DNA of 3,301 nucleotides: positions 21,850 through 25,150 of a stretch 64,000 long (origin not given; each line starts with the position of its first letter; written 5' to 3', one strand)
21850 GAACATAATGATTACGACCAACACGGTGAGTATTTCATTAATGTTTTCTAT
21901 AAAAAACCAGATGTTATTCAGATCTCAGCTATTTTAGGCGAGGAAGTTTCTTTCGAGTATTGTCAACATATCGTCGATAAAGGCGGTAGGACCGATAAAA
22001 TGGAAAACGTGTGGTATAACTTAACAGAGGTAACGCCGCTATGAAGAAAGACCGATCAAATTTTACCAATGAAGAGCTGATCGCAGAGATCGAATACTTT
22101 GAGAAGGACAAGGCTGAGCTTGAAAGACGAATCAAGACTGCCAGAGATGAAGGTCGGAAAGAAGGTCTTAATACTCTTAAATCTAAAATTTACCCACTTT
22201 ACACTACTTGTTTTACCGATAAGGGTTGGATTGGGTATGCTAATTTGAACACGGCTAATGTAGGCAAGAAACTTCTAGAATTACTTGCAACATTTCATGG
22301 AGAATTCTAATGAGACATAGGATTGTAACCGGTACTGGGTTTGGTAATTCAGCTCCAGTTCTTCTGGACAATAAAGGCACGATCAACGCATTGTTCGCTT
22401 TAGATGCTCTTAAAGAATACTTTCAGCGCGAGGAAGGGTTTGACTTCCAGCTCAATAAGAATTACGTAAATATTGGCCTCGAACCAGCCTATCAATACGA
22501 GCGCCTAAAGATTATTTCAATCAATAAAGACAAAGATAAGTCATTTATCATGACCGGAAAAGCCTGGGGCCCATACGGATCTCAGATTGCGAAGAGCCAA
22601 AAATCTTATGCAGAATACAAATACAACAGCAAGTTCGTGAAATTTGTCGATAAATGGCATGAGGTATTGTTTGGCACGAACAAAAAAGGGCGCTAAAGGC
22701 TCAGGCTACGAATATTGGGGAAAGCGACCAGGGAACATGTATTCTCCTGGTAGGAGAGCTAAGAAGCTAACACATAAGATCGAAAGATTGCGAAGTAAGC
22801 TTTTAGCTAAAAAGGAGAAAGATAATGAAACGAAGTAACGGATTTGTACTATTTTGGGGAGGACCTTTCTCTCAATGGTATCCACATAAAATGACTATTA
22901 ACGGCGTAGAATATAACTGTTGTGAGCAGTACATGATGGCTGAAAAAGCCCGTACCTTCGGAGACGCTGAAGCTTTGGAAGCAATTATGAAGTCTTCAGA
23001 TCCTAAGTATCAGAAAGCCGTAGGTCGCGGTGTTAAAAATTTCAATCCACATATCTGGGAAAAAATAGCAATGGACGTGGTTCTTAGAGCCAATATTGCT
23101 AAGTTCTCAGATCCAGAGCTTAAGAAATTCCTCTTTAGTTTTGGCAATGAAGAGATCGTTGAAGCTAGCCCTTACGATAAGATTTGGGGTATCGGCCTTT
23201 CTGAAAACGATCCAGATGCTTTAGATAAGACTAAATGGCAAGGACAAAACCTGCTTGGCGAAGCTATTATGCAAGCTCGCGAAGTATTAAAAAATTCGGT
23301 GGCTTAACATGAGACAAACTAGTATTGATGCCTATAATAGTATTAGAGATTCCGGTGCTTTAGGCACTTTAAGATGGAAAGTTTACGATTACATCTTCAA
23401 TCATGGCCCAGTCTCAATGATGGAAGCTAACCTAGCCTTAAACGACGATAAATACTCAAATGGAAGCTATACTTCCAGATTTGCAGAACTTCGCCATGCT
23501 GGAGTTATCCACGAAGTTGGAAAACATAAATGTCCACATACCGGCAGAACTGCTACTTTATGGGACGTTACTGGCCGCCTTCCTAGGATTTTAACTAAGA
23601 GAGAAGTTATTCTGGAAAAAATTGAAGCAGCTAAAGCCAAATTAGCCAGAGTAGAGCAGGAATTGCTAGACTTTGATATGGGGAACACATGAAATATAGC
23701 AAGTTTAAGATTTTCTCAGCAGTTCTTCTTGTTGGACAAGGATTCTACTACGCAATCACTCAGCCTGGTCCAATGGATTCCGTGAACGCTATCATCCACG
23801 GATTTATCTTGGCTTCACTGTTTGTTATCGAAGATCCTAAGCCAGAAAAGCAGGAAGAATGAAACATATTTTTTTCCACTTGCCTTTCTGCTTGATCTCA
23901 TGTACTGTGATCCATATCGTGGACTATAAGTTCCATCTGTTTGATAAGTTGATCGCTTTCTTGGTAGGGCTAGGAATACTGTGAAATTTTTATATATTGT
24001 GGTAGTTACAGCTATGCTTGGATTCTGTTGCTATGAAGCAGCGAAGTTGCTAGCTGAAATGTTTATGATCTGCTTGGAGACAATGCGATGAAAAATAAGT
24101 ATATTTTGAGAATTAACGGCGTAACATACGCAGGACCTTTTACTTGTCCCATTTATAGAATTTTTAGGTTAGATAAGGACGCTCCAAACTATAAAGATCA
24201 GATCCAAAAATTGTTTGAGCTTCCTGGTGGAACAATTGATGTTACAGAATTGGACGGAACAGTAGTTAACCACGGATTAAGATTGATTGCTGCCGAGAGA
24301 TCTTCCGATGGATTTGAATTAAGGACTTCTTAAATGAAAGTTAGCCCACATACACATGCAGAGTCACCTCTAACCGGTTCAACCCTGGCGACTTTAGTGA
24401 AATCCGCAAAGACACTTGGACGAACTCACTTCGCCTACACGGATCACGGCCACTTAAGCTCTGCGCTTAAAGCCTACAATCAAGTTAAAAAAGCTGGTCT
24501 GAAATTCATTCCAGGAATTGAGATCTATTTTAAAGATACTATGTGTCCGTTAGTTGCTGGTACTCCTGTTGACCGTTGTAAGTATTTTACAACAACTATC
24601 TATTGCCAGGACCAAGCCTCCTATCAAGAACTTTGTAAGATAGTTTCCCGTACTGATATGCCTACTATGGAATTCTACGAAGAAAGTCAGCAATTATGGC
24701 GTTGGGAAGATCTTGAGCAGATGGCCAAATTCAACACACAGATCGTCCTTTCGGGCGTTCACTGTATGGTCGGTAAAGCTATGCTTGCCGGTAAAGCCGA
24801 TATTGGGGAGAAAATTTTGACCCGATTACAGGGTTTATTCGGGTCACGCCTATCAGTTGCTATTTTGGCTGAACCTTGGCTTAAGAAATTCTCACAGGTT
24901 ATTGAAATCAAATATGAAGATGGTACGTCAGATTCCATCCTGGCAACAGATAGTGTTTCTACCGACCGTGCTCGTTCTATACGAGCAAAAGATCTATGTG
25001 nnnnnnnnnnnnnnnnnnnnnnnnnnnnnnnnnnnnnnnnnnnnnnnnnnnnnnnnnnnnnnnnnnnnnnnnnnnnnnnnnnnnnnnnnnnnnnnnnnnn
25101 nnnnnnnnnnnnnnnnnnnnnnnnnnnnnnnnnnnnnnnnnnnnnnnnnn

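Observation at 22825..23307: NADAR-domain protein (possible reversal of DNA ADP-ribosylation)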

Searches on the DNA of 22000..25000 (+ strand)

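Call 7: search_dna_similar(query=window:22000-25000:+, collection=phages, mode=near, max_rows=20)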
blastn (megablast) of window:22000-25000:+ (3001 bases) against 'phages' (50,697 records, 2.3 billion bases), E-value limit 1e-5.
No match.

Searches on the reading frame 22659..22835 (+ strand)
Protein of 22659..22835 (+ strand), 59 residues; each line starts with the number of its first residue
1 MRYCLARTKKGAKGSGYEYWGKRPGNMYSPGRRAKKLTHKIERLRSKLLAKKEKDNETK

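Call 59: search_protein_families(library=phrogs, proteins=[window:22659-22835:+], max_evalue=0.01)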
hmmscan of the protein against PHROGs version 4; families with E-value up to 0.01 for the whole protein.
window:22659-22835:+ (59 aa): 1 family
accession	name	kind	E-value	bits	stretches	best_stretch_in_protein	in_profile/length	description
phrog_7399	-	unknown function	1e-06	29.8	1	6-52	2-53/61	-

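Call 75: search_protein_families(library=pfam, proteins=[window:22659-22835:+], max_evalue=0.01)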
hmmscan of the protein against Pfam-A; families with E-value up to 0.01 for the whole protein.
window:22659-22835:+ (59 aa): 0 families
